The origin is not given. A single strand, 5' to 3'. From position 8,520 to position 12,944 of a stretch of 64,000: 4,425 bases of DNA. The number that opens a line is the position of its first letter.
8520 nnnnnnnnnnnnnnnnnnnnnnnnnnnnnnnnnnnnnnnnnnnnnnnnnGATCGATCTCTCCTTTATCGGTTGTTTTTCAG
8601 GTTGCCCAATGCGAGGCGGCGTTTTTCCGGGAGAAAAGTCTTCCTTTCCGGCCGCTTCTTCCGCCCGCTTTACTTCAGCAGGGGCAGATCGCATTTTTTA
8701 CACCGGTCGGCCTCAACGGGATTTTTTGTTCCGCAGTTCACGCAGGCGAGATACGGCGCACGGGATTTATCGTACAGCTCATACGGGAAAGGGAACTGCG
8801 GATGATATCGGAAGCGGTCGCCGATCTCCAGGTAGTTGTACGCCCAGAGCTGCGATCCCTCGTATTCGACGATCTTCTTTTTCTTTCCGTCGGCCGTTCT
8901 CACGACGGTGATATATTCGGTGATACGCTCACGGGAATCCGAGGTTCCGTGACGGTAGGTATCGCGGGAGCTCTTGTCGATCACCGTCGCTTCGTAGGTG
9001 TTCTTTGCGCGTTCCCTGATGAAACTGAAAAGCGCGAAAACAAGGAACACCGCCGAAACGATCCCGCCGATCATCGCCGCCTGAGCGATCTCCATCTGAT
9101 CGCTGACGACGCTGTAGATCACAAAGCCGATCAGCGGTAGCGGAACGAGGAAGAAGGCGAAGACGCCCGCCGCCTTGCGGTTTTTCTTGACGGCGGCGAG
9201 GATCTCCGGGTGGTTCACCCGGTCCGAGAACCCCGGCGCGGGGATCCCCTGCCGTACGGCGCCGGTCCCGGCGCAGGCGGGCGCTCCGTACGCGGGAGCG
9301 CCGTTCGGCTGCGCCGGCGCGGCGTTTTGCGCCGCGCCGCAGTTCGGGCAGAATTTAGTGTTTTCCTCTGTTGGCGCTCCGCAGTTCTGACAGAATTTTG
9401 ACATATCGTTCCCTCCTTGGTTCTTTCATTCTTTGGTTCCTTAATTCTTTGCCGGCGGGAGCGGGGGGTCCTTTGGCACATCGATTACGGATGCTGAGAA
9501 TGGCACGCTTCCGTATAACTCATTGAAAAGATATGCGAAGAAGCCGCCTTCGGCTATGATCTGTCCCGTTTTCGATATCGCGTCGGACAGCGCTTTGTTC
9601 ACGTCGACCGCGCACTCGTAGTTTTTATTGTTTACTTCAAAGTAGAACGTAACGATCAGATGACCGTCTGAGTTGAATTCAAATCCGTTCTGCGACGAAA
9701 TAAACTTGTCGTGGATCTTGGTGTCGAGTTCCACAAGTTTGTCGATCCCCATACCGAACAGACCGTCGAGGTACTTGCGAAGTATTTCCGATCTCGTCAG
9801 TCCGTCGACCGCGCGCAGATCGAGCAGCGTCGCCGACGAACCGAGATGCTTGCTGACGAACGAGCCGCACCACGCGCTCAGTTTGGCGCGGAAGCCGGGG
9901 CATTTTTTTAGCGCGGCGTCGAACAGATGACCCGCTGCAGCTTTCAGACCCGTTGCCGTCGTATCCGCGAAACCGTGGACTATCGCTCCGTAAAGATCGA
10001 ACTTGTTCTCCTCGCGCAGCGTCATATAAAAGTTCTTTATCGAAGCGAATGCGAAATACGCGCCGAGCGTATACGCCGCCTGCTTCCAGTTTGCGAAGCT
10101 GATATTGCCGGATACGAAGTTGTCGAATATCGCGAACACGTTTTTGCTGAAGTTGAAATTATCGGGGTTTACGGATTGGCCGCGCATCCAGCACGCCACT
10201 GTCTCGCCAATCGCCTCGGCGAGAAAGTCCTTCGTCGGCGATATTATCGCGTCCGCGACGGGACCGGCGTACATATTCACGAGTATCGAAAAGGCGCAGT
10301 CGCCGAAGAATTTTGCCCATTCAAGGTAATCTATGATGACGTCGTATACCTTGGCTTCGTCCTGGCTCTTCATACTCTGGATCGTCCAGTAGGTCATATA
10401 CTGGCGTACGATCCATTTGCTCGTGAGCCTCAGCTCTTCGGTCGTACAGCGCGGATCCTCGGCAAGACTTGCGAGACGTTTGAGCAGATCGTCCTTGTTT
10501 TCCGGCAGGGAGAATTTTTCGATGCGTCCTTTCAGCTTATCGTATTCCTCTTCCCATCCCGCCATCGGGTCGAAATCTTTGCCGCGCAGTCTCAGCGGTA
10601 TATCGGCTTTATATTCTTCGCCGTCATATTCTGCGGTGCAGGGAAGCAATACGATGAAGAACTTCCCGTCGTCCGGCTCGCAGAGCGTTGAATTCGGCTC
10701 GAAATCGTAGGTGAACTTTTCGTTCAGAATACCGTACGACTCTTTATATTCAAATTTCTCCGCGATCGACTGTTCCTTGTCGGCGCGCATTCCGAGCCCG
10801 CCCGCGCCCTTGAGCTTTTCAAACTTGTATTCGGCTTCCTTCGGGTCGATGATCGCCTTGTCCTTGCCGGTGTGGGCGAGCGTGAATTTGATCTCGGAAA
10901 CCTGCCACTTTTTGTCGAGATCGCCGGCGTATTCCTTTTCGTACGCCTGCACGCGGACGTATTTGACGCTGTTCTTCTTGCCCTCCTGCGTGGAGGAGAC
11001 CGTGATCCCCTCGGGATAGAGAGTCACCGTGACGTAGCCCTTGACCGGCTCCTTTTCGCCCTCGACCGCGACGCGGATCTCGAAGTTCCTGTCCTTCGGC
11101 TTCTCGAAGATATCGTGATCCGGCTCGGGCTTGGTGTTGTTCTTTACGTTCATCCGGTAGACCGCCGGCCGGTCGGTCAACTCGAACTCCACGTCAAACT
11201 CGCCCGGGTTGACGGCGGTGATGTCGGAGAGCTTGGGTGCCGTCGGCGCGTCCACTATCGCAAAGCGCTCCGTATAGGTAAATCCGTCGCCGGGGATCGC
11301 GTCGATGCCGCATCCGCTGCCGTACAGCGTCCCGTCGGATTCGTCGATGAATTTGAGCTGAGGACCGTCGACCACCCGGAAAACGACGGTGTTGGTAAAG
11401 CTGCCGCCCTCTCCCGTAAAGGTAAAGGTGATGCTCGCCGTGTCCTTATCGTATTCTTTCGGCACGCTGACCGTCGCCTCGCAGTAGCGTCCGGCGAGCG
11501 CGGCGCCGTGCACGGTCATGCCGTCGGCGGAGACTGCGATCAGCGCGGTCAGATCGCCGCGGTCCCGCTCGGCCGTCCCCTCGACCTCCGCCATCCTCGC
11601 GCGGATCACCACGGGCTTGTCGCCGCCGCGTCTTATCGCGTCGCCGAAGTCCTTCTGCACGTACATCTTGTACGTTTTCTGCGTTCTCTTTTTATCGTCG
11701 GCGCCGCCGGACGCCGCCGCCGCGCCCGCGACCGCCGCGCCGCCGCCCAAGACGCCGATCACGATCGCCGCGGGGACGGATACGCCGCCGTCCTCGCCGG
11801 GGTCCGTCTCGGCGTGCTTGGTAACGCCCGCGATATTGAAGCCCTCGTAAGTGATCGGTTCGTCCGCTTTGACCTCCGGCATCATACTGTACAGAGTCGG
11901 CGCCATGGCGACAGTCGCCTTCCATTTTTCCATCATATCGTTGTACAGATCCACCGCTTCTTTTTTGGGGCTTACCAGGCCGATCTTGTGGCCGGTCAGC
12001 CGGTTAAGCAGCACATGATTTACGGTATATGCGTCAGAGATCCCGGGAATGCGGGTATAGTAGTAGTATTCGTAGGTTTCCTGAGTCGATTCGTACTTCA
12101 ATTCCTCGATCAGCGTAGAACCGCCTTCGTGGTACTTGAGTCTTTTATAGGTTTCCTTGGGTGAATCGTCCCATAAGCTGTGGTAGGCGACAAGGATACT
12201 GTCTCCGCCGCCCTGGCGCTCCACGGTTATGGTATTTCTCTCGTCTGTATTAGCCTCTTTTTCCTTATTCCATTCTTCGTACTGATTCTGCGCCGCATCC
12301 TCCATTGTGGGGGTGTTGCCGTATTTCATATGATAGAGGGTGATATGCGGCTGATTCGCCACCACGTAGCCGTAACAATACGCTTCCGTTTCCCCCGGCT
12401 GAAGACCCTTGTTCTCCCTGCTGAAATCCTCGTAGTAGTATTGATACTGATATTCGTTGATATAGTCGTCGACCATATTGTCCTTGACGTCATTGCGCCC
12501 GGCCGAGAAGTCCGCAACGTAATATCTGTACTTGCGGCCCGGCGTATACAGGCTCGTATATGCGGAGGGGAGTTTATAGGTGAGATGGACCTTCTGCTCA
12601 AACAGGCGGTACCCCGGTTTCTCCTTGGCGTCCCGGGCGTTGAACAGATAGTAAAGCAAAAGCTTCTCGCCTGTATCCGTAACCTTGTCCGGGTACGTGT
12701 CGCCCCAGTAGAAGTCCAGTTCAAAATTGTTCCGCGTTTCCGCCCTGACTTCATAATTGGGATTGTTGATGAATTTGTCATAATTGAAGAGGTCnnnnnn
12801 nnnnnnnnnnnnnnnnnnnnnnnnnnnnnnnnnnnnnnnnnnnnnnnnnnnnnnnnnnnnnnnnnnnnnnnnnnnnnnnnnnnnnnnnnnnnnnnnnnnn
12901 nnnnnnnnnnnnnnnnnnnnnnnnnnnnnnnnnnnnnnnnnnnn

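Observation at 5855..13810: Uncharacterised envelope operon: three proteins with N-terminal zinc ribbons, a 1146-aa exported protein and a small 3-TM protein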

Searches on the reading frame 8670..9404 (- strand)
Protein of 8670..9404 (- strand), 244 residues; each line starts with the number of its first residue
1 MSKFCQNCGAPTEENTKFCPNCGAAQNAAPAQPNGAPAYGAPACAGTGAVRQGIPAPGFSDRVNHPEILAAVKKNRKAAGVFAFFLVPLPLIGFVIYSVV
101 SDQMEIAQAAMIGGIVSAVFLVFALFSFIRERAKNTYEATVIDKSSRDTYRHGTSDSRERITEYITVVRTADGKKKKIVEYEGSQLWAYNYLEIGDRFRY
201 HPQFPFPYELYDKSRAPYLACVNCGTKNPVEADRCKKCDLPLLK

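Call 3: search_protein_families(library=pfam, proteins=[window:8670-9404:-], max_evalue=0.1)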
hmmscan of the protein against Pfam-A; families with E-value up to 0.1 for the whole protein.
window:8670-9404:- (244 aa): 11 families
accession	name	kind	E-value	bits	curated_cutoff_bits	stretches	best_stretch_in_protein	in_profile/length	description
PF13240.11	Zn_Ribbon_1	-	3.2e-09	36.7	25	1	4-25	1-22/23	zinc-ribbon domain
PF12773.13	DZR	-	1.3e-07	32.1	27.3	2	3-23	25-45/45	Double zinc ribbon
PF17032.10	Zn_ribbon_15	-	7.5e-05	23.9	28.9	1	3-23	53-73/73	zinc-ribbon family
PF13248.11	Zn_ribbon_3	-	0.00016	21.5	27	1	5-24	5-24/26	zinc-ribbon domain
PF10694.14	DUF2500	-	0.0053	17.7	33.5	1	115-177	5-72/102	Protein of unknown function (DUF2500)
PF24463.1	DUF7577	-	0.0079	16.2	28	1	220-238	4-22/27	Domain of unknown function (DUF7577)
PF02673.24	BacA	-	0.039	14.1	33.4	1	71-135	176-242/257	Bacitracin resistance protein BacA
PF24460.1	DUF7575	-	0.043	13.6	28.5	1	5-24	6-25/28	Domain of unknown function (DUF7575)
PF18912.6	DZR_2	-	0.057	13.7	27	0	5-23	10-28/56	Double zinc ribbon domain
PF06677.18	Auto_anti-p27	-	0.081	13.5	24.1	0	2-23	15-40/40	Sjogren's syndrome/scleroderma autoantigen 1 (Autoantigen p27)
PF11026.13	DUF2721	-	0.093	13.1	28.3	0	79-132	69-120/129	Protein of unknown function (DUF2721)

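Call 4: search_protein_families(library=ncbifam, proteins=[window:8670-9404:-], max_evalue=0.1)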
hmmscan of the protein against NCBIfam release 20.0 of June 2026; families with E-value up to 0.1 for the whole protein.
window:8670-9404:- (244 aa): 5 families
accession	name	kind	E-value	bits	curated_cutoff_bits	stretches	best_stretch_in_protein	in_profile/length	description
NF003161.0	PRK04136.1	equivalog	4.3e-05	23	54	1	220-239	16-35/49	50S ribosomal protein L40e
NF045510.1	4Cys_prefix_kin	domain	0.0015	18.8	24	0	2-11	16-25/26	4-Cys prefix domain-containing protein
NF001646.0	PRK00420.1-3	equivalog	0.022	15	117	1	1-28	19-48/117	hypothetical protein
TIGR04405.1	SkfF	equivalog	0.029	13.4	150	1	73-133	18-76/472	sporulation killing factor system integral membrane protein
TIGR01974.1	NDH_I_L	subfamily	0.05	12.5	407.5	1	84-138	4-60/630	NADH-quinone oxidoreductase subunit L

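Call 5: search_protein_families(library=phrogs, proteins=[window:8670-9404:-], max_evalue=0.1)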
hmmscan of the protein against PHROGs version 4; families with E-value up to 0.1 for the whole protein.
window:8670-9404:- (244 aa): 6 families
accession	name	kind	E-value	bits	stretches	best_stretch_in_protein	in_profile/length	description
phrog_2546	-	unknown function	0.00045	21.5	1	4-28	2-26/180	-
phrog_16989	-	moron, auxiliary metabolic gene and host takeover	0.00088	20.3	1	3-30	7-34/122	membrane protein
phrog_27136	-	unknown function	0.0023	18.4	1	3-76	2-76/224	-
phrog_10714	-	unknown function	0.0031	18.7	1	3-25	74-98/109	-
phrog_9700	-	unknown function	0.034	14.1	0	2-29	6-33/483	-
phrog_32627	-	unknown function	0.099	13.3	0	83-145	104-167/214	-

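Call 6: search_protein_families(library=padloc, proteins=[window:8670-9404:-], max_evalue=0.1)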
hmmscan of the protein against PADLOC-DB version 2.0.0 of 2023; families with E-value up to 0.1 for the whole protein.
window:8670-9404:- (244 aa): 0 families

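Call 83: search_protein_families(library=pfam, proteins=[window:8670-9404:-], max_evalue=1)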
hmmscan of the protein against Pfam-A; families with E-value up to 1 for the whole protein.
window:8670-9404:- (244 aa): 17 families
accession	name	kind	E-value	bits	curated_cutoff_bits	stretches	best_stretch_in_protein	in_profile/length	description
PF13240.11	Zn_Ribbon_1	-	3.2e-09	36.7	25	2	4-25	1-22/23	zinc-ribbon domain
PF12773.13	DZR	-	1.3e-07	32.1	27.3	2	3-23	25-45/45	Double zinc ribbon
PF17032.10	Zn_ribbon_15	-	7.5e-05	23.9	28.9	2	3-23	53-73/73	zinc-ribbon family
PF13248.11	Zn_ribbon_3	-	0.00016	21.5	27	1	5-24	5-24/26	zinc-ribbon domain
PF10694.14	DUF2500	-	0.0053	17.7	33.5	1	115-177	5-72/102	Protein of unknown function (DUF2500)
PF24463.1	DUF7577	-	0.0079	16.2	28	1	220-238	4-22/27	Domain of unknown function (DUF7577)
PF02673.24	BacA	-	0.039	14.1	33.4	1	71-135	176-242/257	Bacitracin resistance protein BacA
PF24460.1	DUF7575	-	0.043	13.6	28.5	1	5-24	6-25/28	Domain of unknown function (DUF7575)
PF18912.6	DZR_2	-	0.057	13.7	27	1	5-23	10-28/56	Double zinc ribbon domain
PF06677.18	Auto_anti-p27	-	0.081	13.5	24.1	1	2-23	15-40/40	Sjogren's syndrome/scleroderma autoantigen 1 (Autoantigen p27)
PF11026.13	DUF2721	-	0.093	13.1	28.3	1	79-132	69-120/129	Protein of unknown function (DUF2721)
PF20226.3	DUF6585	-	0.11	12.3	27.7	1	71-147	20-93/249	Family of unknown function (DUF6585)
PF09297.16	Zn_ribbon_NUD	-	0.13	12.5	24.8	1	15-30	2-17/32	NADH pyrophosphatase zinc ribbon domain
PF06695.16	Sm_multidrug_ex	-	0.14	13.2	30.7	1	75-116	71-112/121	Putative small multi-drug export protein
PF14803.11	Zn_ribbon_Nudix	-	0.14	12.6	25.6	1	3-14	1-12/34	Nudix N-terminal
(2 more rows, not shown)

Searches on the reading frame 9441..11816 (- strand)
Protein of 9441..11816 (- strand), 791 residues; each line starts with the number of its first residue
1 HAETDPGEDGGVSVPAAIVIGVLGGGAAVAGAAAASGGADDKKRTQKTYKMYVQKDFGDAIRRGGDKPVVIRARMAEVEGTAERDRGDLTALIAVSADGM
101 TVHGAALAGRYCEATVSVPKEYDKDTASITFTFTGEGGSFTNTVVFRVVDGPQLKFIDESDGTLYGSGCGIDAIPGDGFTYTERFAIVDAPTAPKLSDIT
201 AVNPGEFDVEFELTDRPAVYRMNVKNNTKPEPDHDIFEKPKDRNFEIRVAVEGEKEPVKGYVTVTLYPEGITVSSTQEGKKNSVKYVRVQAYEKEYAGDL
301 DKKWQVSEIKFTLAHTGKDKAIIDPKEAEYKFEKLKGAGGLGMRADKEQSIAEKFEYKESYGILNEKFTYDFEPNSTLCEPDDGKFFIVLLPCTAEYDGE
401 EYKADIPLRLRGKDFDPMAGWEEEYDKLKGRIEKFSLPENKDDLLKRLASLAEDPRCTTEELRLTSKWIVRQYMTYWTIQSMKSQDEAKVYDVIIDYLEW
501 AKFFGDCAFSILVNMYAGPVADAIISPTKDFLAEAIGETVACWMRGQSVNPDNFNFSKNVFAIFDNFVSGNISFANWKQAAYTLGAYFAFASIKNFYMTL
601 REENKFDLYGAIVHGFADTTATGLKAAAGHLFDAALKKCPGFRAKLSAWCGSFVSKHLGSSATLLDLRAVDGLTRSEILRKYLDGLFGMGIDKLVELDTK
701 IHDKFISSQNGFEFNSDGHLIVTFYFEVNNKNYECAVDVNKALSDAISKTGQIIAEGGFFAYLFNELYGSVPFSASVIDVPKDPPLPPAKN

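Call 74: search_dna_similar(query=window:9441-11816:-, collection=plasmids, mode=protein, max_rows=10)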
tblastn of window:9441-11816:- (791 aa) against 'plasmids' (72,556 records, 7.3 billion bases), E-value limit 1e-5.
No match.

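Call 75: search_dna_similar(query=window:9441-11816:-, collection=phages, mode=protein, max_rows=10)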
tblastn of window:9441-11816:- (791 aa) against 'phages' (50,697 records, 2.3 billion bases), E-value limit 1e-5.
No match.

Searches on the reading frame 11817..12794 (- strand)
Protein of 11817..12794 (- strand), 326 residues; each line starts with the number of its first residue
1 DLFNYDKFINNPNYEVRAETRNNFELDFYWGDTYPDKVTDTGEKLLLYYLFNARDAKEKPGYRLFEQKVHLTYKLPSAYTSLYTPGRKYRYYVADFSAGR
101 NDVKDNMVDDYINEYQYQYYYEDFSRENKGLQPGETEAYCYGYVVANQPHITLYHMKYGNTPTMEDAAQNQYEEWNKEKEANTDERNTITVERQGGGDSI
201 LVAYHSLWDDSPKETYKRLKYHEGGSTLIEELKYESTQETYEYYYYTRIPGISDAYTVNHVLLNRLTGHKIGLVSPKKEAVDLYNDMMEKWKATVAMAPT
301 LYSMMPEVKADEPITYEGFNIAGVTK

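Call 30: search_protein_families(library=pfam, proteins=[window:11817-12794:-], max_evalue=0.05)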
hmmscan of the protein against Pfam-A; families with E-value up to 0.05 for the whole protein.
seq(326 aa): 0 families
